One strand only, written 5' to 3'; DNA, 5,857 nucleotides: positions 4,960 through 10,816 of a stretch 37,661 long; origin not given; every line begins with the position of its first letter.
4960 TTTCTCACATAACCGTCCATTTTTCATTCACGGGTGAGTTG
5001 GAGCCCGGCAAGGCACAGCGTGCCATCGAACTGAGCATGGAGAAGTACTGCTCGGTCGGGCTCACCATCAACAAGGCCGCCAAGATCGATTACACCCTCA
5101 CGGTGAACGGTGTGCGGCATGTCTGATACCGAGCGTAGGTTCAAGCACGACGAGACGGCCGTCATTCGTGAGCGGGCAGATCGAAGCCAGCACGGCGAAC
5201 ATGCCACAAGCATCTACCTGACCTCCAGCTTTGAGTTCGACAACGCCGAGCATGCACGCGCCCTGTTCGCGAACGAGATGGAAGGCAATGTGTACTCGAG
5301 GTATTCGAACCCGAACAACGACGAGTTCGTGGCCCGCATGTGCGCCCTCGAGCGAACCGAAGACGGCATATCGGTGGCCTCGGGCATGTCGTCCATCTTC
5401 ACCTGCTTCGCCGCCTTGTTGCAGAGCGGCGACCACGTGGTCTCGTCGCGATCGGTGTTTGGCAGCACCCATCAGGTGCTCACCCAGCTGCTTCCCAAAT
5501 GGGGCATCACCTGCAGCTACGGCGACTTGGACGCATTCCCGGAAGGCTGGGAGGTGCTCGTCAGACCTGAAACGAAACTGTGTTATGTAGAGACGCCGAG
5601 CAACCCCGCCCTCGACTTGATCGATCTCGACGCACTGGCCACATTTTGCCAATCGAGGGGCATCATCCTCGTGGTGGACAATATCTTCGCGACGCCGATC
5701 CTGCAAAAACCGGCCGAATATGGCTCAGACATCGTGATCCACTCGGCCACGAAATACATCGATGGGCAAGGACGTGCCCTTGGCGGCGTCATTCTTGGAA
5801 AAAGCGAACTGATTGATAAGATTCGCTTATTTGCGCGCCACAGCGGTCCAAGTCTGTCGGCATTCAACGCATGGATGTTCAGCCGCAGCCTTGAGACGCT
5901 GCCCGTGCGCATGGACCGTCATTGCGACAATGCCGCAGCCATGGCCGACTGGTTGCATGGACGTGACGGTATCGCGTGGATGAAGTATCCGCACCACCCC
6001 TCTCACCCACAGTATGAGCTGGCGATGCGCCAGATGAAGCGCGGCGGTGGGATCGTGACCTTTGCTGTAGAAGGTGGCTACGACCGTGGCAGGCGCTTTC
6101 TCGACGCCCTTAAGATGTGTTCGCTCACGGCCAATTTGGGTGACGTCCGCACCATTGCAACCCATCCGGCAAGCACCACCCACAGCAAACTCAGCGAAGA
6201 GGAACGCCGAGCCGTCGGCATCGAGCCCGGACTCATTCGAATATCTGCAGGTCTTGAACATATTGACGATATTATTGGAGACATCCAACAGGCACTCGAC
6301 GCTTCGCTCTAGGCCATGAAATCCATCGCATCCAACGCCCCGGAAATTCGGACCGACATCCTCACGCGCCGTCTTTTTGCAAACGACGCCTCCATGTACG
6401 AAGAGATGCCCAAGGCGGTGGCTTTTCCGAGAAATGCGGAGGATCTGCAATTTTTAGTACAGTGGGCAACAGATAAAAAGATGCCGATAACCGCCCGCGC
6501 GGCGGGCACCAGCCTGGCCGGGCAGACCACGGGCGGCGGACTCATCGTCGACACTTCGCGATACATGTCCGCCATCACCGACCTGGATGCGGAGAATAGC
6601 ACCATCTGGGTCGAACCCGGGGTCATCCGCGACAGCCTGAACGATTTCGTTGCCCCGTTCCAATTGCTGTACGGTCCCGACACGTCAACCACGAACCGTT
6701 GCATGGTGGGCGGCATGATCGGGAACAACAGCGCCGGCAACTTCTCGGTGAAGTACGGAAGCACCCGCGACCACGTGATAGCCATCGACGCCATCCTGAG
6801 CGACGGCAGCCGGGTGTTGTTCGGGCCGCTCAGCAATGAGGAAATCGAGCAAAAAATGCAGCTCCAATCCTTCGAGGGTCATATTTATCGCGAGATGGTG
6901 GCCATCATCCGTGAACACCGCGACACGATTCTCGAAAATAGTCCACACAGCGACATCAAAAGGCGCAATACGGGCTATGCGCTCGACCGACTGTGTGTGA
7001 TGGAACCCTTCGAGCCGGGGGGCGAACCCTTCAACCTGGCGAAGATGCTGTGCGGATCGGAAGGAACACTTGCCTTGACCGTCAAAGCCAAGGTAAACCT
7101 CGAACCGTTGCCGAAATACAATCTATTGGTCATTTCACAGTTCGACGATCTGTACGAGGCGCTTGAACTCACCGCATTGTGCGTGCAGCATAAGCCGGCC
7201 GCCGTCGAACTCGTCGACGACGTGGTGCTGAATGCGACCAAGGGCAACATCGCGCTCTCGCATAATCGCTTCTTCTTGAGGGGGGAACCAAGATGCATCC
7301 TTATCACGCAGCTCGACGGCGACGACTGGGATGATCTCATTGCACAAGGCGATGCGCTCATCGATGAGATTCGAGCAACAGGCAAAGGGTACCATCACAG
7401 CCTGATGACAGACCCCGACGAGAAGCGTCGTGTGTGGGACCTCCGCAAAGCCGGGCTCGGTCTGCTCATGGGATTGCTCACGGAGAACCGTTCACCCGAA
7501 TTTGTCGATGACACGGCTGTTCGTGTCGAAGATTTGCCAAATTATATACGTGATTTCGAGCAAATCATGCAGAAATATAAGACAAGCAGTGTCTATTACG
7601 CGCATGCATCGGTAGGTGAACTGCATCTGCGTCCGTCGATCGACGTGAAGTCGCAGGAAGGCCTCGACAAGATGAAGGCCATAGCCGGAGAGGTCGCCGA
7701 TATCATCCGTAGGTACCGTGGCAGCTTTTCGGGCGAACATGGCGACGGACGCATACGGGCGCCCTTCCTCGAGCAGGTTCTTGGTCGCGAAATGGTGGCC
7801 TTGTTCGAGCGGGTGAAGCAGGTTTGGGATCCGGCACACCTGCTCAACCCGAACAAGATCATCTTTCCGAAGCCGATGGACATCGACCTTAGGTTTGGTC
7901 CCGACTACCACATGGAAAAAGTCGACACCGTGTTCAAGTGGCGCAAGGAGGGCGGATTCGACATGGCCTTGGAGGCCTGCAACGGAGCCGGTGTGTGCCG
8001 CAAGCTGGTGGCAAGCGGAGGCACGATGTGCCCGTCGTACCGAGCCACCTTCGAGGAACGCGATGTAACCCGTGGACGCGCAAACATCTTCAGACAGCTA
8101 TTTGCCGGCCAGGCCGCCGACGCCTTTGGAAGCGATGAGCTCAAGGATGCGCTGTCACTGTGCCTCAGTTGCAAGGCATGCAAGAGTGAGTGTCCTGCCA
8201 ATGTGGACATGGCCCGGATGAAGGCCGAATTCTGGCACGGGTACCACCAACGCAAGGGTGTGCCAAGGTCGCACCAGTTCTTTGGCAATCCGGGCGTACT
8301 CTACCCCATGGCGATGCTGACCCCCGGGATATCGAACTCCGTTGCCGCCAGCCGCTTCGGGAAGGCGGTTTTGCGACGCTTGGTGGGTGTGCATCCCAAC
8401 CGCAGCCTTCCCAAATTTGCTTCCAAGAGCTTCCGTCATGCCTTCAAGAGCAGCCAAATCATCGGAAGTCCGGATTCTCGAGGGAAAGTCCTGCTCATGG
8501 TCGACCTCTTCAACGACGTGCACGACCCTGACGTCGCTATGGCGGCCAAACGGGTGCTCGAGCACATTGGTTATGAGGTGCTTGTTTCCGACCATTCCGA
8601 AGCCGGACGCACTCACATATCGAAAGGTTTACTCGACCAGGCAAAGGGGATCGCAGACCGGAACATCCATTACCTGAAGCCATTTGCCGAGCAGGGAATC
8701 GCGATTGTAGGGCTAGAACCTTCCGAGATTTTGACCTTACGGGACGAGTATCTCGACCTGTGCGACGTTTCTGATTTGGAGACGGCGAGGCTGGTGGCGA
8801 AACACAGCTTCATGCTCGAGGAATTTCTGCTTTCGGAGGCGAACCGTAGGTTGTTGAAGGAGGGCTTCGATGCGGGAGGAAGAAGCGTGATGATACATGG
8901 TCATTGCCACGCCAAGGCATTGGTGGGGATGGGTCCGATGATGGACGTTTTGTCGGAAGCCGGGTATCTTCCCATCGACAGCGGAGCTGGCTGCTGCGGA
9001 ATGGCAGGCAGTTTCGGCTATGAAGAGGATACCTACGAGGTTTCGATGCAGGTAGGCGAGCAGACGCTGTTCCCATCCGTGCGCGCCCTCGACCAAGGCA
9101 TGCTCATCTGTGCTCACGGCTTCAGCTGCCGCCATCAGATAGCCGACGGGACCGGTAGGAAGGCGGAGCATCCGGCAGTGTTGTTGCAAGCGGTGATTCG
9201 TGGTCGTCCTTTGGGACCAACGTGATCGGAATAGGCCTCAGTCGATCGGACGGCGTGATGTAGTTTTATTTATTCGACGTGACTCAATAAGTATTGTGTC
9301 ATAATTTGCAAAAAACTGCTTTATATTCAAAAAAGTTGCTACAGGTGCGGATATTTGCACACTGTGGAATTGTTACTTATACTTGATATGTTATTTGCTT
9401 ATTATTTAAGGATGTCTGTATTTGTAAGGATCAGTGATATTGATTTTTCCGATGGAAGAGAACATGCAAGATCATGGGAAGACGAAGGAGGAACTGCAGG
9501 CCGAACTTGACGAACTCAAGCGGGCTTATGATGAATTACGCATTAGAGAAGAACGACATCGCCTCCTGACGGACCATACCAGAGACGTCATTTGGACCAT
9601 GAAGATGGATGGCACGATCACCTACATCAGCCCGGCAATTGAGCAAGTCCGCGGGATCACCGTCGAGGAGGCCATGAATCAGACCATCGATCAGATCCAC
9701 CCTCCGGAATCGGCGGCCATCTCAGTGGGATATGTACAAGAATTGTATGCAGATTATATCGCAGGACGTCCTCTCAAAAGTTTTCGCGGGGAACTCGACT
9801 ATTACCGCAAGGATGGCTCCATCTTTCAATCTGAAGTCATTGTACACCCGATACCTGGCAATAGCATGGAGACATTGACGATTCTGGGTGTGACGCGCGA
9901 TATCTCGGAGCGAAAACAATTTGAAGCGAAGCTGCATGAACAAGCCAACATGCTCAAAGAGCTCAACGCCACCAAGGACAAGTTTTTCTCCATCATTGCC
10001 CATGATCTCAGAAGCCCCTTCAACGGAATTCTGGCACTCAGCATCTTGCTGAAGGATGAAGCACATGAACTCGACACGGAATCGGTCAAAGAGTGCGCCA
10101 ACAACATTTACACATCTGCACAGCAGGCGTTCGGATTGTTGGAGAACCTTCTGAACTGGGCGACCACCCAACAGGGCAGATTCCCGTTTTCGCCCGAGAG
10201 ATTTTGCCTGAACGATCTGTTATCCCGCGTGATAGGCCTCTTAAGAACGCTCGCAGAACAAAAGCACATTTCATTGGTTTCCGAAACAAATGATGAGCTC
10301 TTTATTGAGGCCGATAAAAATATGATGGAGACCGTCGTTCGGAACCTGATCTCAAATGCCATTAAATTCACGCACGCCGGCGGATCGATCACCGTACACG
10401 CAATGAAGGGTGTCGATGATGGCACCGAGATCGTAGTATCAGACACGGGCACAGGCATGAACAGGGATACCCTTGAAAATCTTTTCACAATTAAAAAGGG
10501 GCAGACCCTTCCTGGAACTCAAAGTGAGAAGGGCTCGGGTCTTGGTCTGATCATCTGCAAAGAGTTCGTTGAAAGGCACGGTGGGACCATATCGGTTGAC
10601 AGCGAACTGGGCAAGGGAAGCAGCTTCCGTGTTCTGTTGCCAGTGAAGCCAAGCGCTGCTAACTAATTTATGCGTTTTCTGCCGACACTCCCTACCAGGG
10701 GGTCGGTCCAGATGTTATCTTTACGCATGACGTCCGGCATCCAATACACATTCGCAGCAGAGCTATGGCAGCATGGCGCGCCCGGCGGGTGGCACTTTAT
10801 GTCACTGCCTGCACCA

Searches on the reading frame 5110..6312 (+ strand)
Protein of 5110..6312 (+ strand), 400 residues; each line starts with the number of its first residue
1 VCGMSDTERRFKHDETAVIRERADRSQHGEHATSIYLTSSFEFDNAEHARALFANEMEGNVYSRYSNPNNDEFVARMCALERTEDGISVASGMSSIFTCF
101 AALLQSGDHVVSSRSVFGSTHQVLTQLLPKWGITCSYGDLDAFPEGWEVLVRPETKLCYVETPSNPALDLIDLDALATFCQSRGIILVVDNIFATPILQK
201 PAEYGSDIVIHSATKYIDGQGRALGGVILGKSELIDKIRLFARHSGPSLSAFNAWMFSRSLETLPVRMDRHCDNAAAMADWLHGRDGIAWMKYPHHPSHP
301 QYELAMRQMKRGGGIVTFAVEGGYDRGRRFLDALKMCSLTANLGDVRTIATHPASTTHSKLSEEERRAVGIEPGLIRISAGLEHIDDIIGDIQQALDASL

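Call 35: search_protein_families(library=pfam, proteins=[window:5110-6312:+], max_evalue=0.00001)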
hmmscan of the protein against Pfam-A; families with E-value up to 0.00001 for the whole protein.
window:5110-6312:+ (400 aa): 2 families
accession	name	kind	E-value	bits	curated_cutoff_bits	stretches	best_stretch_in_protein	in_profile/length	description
PF01053.26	Cys_Met_Meta_PP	-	2e-122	408.9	27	1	16-396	2-380/381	Cys/Met metabolism PLP-dependent enzyme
PF00155.27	Aminotran_1_2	-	2.1e-07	30.9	19.7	1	56-278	29-286/361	Aminotransferase class I and II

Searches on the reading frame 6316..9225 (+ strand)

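Call 35: search_protein_families(library=pfam, proteins=[window:6316-9225:+], max_evalue=0.00001)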
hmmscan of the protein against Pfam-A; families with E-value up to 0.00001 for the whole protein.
window:6316-9225:+ (969 aa): 4 families
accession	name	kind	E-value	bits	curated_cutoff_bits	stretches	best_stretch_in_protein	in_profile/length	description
PF02913.24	FAD-oxidase_C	-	4.2e-46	158.1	21.2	1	266-515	2-248/248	FAD linked oxidases, C-terminal domain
PF01565.28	FAD_binding_4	-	1.4e-34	119.2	26.4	1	32-167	1-136/139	FAD binding domain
PF13183.11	Fer4_8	-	6.7e-09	36.6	27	1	552-630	2-68/68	4Fe-4S dicluster domain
PF13534.11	Fer4_17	-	2.4e-07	31.6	22.2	1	554-631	1-61/61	4Fe-4S dicluster domain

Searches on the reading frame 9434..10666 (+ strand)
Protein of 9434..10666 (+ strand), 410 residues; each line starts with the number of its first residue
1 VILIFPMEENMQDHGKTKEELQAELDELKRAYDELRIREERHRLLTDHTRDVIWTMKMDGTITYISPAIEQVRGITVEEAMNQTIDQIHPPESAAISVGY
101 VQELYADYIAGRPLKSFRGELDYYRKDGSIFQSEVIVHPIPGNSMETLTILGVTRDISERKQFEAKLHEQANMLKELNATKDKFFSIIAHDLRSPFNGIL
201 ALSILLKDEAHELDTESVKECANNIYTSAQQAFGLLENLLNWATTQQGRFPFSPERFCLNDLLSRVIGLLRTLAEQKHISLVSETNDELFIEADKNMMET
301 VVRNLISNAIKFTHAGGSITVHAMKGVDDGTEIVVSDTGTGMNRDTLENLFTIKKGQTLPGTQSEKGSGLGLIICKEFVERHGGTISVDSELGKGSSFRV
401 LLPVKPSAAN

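Call 35: search_protein_families(library=pfam, proteins=[window:9434-10666:+], max_evalue=0.00001)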
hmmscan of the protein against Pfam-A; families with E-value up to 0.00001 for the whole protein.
window:9434-10666:+ (410 aa): 6 families
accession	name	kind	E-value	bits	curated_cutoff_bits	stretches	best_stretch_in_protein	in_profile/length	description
PF02518.31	HATPase_c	-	6.4e-26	91.4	26.4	1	294-405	2-110/111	Histidine kinase-, DNA gyrase B-, and HSP90-like ATPase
PF00512.31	HisKA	-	6.1e-10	39.5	26.9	1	181-247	2-65/66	His Kinase A (phospho-acceptor) domain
PF13426.13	PAS_9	-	6.5e-10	39.6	27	1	52-159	3-103/103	PAS domain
PF00989.32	PAS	-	1.3e-06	28.8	22.6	1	43-157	4-113/113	PAS fold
PF08448.16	PAS_4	-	3.1e-06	27.8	23.1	1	47-162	2-110/110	PAS fold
PF13589.12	HATPase_c_3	-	5.1e-06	27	25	0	298-370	3-77/137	Histidine kinase-, DNA gyrase B-, and HSP90-like ATPase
